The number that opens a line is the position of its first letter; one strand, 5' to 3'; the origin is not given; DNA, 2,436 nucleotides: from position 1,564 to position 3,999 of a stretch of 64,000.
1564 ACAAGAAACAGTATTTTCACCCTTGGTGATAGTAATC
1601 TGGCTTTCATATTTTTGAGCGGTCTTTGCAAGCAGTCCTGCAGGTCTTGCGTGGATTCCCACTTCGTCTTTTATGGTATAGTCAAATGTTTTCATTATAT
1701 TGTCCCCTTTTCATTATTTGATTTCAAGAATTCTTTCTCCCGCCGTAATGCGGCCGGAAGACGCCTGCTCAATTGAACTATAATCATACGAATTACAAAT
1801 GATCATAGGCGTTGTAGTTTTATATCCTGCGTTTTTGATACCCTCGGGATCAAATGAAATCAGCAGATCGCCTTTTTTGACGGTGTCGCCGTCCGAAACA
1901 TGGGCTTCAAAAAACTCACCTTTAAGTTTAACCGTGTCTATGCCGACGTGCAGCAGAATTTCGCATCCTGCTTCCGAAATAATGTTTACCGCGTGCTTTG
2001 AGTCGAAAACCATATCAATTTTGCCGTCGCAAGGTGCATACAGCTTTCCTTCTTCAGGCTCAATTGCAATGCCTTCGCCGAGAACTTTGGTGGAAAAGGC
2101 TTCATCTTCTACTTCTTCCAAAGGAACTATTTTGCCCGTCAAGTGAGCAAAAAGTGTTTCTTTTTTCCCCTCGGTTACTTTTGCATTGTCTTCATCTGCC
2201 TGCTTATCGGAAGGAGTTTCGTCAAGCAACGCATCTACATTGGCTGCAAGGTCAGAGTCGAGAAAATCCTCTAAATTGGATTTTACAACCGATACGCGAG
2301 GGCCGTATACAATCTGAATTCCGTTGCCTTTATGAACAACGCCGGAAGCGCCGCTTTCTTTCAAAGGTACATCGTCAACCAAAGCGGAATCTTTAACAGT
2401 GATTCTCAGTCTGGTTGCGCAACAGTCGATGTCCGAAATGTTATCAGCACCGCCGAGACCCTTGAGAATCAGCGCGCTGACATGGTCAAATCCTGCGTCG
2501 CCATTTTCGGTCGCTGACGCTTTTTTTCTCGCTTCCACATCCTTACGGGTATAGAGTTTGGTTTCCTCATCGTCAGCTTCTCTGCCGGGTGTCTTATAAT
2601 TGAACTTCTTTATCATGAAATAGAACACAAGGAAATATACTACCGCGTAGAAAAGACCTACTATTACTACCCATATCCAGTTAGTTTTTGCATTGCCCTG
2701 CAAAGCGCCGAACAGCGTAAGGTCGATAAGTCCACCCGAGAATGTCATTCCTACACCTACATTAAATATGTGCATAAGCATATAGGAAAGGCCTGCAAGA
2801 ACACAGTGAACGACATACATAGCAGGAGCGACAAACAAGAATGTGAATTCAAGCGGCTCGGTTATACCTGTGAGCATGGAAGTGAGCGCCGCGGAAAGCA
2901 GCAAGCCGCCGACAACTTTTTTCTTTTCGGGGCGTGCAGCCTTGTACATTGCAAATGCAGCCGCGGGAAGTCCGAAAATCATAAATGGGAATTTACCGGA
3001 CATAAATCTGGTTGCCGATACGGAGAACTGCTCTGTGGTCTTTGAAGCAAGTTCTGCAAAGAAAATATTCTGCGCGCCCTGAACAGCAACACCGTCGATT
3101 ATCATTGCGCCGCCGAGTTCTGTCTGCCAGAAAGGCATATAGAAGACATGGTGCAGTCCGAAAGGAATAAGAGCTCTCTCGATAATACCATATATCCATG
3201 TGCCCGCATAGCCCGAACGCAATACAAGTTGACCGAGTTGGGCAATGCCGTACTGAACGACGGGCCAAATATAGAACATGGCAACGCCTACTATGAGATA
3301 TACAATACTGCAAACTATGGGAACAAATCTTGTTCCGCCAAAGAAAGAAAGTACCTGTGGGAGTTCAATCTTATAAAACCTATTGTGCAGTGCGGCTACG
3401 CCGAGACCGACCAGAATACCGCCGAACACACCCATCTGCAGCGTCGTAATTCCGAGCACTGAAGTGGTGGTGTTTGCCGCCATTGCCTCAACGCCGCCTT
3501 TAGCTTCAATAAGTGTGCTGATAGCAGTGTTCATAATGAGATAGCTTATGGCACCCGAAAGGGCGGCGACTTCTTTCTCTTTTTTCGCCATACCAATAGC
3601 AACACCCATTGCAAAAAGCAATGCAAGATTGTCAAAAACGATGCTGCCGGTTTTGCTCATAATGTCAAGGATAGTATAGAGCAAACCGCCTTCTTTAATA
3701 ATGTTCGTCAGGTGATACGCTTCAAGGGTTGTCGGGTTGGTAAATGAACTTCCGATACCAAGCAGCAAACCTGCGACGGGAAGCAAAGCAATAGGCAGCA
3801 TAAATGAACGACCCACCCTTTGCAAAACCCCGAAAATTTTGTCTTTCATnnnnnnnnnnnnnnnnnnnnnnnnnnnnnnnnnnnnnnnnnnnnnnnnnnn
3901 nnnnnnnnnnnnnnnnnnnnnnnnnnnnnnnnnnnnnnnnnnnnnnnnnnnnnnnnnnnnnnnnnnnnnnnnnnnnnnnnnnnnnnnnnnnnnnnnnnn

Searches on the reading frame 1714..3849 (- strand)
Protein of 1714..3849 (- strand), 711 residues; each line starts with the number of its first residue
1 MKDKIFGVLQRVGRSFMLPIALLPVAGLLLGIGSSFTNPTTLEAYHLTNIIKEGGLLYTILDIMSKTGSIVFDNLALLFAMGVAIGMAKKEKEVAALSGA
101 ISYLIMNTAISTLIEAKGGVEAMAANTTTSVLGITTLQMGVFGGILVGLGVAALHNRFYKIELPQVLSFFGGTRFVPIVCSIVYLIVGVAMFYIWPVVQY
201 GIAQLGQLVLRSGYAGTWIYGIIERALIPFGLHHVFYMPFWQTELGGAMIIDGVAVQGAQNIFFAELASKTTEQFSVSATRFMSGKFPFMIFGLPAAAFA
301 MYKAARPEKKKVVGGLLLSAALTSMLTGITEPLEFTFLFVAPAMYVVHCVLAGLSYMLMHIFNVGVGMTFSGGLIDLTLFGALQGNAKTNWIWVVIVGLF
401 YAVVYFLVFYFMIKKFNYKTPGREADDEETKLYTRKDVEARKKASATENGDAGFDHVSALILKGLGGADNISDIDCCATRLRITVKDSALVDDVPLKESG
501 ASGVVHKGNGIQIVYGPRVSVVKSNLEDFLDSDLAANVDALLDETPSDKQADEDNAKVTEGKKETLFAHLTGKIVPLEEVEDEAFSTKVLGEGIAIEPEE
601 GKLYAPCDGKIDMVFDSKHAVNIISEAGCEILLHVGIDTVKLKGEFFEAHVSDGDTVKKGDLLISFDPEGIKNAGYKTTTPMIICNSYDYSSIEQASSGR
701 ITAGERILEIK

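Call 6: search_protein_families(library=ncbifam, proteins=[window:1714-3849:-], max_evalue=0.00001)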
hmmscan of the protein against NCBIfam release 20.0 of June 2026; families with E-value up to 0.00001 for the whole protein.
window:1714-3849:- (711 aa): 19 families
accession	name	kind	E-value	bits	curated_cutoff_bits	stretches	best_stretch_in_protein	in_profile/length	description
TIGR02002.1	PTS-II-BC-glcB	equivalog_domain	5.4e-166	553.2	591.8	1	4-531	3-501/502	glucose-specific PTS transporter subunit IIBC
NF007509.0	PRK10110.1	subfamily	1.5e-142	475.7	665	1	3-531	9-526/530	PTS maltose transporter subunit IICB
TIGR02004.1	PTS-IIBC-malX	hypoth_equivalog_domain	6.5e-139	463.8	632.2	1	4-528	3-515/517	maltose/glucose-specific PTS transporter subunit IIBC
TIGR01998.1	PTS-II-BC-nag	equivalog_domain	4e-137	457.8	553.2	1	6-526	2-474/475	N-acetylglucosamine-specific PTS transporter subunit IIBC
NF007608.0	PRK10255.1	equivalog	2.3e-134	449.3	1010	1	5-708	3-643/648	PTS N-acetyl glucosamine transporter subunit IIABC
NF008301.0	PRK11089.1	equivalog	2e-116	389.5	647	1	3-531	3-475/477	PTS glucose transporter subunit IIBC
TIGR02005.1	PTS-IIBC-alpha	subfamily_domain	2.1e-116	389.3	607.3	1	9-529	4-523/524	alpha-glucoside-specific PTS transporter subunit IIBC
TIGR00852.1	pts-Glc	subfamily_domain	3.6e-84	282.5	291.1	1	68-364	1-290/290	maltose/glucose-specific PTS transporter subunit IIC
TIGR02003.1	PTS-II-BC-unk1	hypoth_equivalog_domain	1.5e-81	274.7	649.85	1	6-532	5-547/547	PTS transporter subunit IIBC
TIGR01995.1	PTS-II-ABC-beta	subfamily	3.5e-70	237.2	614.7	2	548-710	454-617/618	beta-glucoside-specific PTS transporter subunit IIABC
NF007335.0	PRK09824.1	equivalog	3e-60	204.5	894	2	548-710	463-625/627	PTS beta-glucoside transporter subunit IIABC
TIGR00830.1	PTBA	subfamily_domain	6.3e-44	148.9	97.5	1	567-686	2-121/121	glucose PTS transporter subunit IIA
NF006962.0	PRK09439.1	equivalog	7.4e-39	133.2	212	1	561-707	18-163/169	PTS glucose transporter subunit IIA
NF007255.0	PRK09702.1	equivalog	1.4e-26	93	321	1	395-538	13-154/161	PTS sugar transporter subunit IIB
TIGR00826.1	EIIB_glc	domain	5.3e-18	65.1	45.75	1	414-516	1-88/88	glucose PTS transporter subunit EIIB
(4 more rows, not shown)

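Call 7: search_protein_families(library=pfam, proteins=[window:1714-3849:-], max_evalue=0.001)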
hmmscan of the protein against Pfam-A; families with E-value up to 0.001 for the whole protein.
window:1714-3849:- (711 aa): 4 families
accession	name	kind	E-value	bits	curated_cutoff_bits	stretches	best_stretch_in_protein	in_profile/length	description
PF02378.23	PTS_EIIC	-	3e-87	293.1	30.7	1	14-353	2-319/319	Phosphotransferase system, EIIC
PF00358.26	PTS_EIIA_1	-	6.7e-51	171.7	27.2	1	565-689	2-126/127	phosphoenolpyruvate-dependent sugar phosphotransferase system, EIIA 1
PF00367.25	PTS_EIIB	-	1.3e-15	57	27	1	461-492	3-34/34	phosphotransferase system, EIIB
PF13533.13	Biotin_lipoyl_2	-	0.00088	19.5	29.8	0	650-667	15-32/32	Biotin-lipoyl like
